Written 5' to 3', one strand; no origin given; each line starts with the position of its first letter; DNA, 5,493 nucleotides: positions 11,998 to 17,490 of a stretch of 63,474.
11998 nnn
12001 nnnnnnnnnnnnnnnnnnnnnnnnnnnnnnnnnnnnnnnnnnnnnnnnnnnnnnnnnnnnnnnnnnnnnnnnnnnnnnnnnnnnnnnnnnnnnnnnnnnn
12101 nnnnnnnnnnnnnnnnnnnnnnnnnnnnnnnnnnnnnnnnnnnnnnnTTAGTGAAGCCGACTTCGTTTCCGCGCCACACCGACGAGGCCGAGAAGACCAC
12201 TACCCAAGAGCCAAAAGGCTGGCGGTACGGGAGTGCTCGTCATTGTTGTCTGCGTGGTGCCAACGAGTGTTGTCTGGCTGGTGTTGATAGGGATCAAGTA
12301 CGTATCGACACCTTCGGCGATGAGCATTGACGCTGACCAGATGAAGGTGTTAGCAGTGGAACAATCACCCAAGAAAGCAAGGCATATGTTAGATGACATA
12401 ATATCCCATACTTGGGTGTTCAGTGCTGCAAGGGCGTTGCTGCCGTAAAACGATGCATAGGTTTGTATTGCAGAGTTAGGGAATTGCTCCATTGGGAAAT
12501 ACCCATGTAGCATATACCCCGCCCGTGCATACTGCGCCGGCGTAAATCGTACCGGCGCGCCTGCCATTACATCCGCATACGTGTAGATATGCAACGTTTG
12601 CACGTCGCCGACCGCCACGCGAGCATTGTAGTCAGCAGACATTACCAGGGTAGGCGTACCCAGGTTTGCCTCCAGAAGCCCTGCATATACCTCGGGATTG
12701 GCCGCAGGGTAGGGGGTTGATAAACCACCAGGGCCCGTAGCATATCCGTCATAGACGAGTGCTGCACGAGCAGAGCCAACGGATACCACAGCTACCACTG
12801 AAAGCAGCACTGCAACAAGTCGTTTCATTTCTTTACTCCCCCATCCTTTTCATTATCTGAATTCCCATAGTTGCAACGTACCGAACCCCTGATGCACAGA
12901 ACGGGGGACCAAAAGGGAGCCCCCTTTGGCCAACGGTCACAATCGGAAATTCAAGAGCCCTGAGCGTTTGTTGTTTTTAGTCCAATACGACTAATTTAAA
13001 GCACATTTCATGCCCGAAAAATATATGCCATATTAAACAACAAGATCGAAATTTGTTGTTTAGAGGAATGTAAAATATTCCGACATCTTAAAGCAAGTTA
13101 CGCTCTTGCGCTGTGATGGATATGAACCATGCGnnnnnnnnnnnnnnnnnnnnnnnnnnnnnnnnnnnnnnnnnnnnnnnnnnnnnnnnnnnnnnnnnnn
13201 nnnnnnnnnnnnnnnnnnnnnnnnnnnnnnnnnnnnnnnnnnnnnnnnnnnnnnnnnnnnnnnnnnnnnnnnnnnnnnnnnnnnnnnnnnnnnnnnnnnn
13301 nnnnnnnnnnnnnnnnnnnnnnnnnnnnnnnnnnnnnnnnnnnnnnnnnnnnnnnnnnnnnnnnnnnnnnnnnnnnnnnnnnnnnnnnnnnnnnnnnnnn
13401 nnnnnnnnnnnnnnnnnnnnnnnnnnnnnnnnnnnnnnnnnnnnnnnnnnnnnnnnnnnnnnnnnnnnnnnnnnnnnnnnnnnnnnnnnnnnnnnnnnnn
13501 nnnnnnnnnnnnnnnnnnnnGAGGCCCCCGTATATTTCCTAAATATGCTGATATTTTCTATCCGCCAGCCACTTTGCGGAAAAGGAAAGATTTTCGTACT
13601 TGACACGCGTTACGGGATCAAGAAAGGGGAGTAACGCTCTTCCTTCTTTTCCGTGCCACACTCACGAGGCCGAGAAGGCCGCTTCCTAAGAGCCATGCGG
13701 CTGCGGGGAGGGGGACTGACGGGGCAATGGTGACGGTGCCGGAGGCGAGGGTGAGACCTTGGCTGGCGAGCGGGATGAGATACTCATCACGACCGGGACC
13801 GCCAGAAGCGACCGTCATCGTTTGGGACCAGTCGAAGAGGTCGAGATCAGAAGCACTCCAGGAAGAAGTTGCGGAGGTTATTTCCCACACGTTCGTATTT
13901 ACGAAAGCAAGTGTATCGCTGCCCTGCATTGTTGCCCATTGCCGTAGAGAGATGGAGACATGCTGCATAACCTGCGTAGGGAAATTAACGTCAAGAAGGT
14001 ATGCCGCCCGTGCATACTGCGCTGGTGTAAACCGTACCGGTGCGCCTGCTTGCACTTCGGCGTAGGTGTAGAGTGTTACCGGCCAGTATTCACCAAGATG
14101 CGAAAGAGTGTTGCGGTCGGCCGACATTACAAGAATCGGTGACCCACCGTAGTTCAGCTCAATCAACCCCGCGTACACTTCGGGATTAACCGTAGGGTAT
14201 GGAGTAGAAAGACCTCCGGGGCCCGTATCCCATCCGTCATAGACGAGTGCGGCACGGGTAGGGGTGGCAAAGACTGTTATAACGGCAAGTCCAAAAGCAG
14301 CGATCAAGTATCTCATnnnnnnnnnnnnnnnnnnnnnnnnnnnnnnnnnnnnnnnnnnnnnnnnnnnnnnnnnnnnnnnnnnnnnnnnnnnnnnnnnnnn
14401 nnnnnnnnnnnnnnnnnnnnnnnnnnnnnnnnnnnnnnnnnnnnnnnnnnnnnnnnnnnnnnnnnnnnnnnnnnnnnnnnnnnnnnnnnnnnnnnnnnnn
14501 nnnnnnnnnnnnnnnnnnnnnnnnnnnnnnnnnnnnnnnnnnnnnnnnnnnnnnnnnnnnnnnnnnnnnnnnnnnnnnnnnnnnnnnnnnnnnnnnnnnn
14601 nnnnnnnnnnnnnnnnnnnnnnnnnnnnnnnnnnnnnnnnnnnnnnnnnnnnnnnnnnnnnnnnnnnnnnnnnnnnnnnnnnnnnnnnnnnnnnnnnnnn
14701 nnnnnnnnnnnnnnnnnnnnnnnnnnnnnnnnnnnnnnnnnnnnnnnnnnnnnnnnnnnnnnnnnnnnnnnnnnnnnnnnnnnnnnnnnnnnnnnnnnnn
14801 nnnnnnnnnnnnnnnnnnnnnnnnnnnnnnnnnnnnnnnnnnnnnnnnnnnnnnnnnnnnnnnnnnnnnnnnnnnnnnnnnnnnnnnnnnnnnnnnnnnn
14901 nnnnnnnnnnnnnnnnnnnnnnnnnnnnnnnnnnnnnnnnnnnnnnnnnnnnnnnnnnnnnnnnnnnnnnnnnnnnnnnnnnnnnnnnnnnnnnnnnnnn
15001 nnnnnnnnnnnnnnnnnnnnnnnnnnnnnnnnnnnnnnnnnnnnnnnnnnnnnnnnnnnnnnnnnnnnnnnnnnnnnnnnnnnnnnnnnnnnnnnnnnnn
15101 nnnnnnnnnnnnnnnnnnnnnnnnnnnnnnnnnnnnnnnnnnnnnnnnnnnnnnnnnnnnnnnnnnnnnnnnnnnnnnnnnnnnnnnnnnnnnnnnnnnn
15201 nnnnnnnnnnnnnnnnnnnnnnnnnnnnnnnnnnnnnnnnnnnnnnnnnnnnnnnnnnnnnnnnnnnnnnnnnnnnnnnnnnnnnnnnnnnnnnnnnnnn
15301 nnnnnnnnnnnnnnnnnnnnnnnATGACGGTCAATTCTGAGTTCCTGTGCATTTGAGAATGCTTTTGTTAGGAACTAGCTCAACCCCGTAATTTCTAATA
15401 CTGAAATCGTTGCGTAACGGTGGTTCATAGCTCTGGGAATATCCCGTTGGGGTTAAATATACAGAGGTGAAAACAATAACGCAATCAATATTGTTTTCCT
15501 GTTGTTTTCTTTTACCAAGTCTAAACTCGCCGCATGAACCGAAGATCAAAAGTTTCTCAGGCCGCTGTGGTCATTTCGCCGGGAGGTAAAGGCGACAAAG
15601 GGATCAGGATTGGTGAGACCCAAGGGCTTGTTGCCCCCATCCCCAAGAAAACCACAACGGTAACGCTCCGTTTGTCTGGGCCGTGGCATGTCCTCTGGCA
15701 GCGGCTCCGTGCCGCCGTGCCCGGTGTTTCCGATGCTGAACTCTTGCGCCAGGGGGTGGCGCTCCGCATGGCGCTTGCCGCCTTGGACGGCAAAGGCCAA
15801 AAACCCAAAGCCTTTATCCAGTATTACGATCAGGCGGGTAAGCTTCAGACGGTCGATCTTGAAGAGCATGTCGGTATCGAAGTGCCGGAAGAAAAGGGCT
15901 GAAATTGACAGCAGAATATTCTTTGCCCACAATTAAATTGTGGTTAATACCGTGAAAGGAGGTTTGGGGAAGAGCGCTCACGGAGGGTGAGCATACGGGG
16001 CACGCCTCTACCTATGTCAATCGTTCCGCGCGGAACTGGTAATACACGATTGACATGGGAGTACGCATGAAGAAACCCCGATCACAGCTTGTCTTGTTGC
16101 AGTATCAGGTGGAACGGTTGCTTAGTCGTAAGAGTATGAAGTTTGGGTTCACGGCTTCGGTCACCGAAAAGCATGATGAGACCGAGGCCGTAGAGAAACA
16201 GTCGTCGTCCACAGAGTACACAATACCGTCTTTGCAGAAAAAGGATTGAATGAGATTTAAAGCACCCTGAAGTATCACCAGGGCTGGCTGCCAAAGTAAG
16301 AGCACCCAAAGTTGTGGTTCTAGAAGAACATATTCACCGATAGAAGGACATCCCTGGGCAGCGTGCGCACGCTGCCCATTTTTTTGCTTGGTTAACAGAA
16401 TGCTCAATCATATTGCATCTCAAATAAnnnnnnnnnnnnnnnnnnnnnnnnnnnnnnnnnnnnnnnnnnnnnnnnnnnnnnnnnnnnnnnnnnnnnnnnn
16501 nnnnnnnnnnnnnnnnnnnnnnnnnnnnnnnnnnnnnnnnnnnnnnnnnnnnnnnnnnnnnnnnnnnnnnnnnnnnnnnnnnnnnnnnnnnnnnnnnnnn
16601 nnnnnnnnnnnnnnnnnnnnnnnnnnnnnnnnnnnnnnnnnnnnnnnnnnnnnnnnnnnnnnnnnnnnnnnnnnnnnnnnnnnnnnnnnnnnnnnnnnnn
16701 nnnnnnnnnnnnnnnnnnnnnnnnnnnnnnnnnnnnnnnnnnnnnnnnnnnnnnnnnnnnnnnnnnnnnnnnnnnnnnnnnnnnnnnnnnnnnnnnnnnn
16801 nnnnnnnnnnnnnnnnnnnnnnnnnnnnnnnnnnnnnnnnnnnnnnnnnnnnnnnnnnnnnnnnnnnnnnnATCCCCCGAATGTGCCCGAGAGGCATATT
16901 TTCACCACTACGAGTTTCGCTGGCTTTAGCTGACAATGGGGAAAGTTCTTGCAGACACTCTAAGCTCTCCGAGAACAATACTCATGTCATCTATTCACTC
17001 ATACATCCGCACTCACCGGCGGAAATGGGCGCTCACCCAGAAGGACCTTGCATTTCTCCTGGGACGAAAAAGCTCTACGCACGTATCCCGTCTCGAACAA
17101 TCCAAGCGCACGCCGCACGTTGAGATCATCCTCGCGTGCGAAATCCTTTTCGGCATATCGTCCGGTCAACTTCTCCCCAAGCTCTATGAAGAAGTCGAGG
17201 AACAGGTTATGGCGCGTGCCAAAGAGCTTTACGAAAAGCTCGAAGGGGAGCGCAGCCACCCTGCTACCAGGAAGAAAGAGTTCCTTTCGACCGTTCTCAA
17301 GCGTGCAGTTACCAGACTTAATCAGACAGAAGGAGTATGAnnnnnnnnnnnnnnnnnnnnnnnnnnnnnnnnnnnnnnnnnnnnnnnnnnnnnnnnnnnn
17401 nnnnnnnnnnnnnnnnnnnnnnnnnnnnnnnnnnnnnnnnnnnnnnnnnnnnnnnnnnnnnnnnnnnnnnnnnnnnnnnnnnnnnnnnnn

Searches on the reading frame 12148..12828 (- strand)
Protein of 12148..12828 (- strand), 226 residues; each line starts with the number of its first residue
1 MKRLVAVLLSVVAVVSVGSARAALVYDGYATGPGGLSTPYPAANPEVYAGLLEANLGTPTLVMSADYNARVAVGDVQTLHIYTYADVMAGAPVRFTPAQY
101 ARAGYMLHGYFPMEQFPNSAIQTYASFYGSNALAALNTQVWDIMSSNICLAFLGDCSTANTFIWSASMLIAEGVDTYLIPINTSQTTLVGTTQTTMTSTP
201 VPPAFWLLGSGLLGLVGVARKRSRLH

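Call 28: search_protein_families(library=pfam, proteins=[window:12148-12828:-], max_evalue=0.001)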
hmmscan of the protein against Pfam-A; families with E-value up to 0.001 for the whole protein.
window:12148-12828:- (226 aa): 0 families

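Call 100: search_protein_families(library=ncbifam, proteins=[window:12148-12828:-], max_evalue=0.001)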
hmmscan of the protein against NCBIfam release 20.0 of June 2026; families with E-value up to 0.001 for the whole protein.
window:12148-12828:- (226 aa): 3 families
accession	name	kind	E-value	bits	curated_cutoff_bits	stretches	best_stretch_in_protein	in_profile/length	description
NF033554.9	floc_PepA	equivalog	7.2e-06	26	80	1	158-223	197-261/261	flocculation-associated PEP-CTERM protein PepA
TIGR03370.1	VPLPA-CTERM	domain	0.00031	20.7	25.35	1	200-222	2-24/25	VPLPA-CTERM sorting domain-containing protein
NF041538.1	PEP_EDSA_1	subfamily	0.00083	19.1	100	1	171-222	264-307/307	EDSAP-1 family PEP-CTERM protein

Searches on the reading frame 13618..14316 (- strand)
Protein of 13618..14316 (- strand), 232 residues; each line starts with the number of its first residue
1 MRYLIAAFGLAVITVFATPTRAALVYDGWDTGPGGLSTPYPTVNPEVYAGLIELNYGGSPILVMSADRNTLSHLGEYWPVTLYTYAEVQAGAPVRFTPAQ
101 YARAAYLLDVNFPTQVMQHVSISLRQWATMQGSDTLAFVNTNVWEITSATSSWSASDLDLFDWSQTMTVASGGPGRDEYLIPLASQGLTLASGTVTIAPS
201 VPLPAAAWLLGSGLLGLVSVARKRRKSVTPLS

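Call 100: search_protein_families(library=ncbifam, proteins=[window:13618-14316:-], max_evalue=0.001)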
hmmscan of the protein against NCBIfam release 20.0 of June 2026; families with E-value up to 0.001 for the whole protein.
window:13618-14316:- (232 aa): 2 families
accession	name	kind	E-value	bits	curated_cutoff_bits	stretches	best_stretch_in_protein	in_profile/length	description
TIGR03370.1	VPLPA-CTERM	domain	2e-07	30.8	25.35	1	201-225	1-25/25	VPLPA-CTERM sorting domain-containing protein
NF033554.9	floc_PepA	equivalog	2.2e-07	31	80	1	132-225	172-261/261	flocculation-associated PEP-CTERM protein PepA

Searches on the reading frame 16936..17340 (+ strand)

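Call 56: search_protein_families(library=phrogs, proteins=[window:16936-17340:+], max_evalue=0.01)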
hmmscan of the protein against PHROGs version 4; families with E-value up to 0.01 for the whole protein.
window:16936-17340:+ (134 aa): 9 families
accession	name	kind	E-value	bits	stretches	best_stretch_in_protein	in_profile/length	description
phrog_3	-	transcription regulation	1.8e-05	25.7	1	15-100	84-179/430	transcriptional repressor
phrog_2104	-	unknown function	0.001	20.2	0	23-61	43-80/103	-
phrog_7950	-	transcription regulation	0.0028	18.7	1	24-57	12-44/68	transcriptional repressor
phrog_8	-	transcription regulation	0.0038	17.7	1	33-94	171-235/346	transcriptional regulator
phrog_4836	-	transcription regulation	0.0042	17.7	1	14-91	70-146/194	CII-like regulator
phrog_4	-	transcription regulation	0.0049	16.9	1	16-86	133-198/400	transcriptional repressor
phrog_1373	-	transcription regulation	0.0052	17.8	1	23-67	67-110/166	transcriptional regulator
phrog_5823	-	transcription regulation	0.0055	16.9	1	19-80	6-67/404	transcriptional regulator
phrog_2339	-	DNA, RNA and nucleotide metabolism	0.0075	17.3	0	12-57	18-62/98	HTH DNA binding protein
